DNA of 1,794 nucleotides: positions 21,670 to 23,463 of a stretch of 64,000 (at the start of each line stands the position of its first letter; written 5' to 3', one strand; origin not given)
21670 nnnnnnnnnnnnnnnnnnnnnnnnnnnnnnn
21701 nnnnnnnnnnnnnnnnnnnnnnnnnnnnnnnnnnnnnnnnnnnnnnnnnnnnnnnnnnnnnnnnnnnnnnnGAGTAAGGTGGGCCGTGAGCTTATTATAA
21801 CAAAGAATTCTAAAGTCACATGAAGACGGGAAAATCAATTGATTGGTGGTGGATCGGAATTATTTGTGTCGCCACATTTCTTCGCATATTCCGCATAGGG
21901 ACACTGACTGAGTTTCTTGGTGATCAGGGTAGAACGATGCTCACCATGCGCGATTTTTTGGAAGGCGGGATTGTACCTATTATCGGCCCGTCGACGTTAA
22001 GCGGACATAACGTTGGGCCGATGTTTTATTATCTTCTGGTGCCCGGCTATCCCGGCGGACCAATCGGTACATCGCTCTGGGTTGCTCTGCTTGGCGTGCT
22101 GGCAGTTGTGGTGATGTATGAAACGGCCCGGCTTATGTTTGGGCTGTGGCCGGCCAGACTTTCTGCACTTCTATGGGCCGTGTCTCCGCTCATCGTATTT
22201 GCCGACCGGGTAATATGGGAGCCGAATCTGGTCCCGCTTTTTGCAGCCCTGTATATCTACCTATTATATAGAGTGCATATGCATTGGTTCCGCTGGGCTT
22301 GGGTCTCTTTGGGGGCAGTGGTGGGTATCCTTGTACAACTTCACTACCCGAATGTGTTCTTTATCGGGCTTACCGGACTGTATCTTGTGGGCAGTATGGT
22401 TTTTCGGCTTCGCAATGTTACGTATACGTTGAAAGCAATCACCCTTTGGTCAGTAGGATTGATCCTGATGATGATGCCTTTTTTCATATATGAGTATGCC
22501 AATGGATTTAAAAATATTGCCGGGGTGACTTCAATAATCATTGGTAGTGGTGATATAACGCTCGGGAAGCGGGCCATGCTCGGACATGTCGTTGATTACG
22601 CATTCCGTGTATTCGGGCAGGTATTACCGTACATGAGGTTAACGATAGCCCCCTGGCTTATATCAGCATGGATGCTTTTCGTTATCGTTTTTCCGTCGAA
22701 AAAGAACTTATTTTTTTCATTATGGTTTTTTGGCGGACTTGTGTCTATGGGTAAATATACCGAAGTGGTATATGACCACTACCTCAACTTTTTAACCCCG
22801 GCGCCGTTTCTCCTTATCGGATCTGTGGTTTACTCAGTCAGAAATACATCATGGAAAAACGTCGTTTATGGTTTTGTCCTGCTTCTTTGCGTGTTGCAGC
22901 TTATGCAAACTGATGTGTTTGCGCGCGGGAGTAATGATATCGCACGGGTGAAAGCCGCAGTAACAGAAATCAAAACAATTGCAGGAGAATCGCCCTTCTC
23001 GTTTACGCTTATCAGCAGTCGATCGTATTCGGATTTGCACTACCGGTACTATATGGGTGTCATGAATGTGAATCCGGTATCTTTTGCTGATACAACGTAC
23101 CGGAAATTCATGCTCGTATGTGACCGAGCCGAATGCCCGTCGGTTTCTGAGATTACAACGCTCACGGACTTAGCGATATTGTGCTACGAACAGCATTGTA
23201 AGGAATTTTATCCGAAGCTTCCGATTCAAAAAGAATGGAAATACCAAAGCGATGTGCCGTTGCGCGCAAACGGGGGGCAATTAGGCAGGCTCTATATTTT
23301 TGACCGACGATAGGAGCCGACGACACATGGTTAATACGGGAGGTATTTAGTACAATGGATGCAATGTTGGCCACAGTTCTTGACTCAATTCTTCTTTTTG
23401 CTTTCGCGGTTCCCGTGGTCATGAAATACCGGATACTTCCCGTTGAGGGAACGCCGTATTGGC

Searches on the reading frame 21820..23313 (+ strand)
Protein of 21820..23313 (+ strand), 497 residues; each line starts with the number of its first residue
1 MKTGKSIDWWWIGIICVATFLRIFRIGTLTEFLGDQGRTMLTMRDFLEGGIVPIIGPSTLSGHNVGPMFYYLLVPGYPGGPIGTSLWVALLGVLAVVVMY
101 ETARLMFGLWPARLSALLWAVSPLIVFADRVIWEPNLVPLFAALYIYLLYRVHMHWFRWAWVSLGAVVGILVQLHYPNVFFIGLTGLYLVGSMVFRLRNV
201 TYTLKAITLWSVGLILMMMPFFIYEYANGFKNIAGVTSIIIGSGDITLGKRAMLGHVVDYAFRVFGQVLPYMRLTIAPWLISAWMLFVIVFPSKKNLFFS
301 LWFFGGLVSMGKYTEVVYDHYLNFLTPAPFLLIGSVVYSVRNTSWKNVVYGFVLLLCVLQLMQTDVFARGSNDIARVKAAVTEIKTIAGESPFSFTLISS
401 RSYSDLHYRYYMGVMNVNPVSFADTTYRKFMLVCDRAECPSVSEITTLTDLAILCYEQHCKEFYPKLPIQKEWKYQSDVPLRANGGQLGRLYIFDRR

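Call 4: search_protein_families(library=pfam, proteins=[window:21820-23313:+], max_evalue=0.01)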
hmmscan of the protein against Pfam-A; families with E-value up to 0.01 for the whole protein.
window:21820-23313:+ (497 aa): 1 family
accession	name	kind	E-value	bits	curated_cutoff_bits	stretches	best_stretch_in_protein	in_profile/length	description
PF13231.12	PMT_2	-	2.9e-07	31.2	26.1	1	86-207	26-147/160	Dolichyl-phosphate-mannose-protein mannosyltransferase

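Call 10: search_protein_families(library=ncbifam, proteins=[window:21820-23313:+], max_evalue=0.01)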
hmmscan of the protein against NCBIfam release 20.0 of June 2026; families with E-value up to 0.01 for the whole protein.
window:21820-23313:+ (497 aa): 0 families
